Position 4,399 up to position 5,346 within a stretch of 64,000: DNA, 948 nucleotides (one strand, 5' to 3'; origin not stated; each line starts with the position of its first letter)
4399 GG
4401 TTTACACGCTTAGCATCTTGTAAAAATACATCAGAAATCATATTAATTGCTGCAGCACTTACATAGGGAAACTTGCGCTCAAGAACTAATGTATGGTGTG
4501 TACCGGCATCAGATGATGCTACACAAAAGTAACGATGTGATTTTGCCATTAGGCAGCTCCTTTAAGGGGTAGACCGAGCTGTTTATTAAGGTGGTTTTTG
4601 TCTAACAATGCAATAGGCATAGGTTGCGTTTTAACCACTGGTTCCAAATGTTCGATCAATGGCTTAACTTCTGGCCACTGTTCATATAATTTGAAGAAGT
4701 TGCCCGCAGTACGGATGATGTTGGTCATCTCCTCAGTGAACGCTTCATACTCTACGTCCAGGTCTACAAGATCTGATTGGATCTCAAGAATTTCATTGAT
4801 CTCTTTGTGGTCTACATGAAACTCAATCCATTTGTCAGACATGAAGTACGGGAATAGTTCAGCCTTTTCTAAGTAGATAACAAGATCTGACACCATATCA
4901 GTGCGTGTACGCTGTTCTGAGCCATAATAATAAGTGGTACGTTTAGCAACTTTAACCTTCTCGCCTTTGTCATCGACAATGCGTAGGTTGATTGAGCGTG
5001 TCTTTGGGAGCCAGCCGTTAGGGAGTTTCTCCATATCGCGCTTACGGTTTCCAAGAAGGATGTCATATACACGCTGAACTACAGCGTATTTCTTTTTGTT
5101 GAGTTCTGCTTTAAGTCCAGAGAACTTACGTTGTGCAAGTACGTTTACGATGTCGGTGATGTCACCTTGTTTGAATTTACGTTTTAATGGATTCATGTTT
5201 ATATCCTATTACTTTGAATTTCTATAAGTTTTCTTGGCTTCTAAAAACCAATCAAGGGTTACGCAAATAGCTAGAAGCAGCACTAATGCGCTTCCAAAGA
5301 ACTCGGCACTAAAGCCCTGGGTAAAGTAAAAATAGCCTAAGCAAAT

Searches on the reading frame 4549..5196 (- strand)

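Call 89: search_protein_families(library=pfam, proteins=[window:4549-5196:-], max_evalue=0.01)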
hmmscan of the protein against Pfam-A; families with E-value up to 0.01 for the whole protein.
window:4549-5196:- (215 aa): 1 family
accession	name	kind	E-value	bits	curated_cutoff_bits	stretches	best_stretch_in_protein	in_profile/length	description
PF18757.6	Nmad5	-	7.6e-12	46.2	27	1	16-210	11-206/206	Nucleotide modification associated domain 5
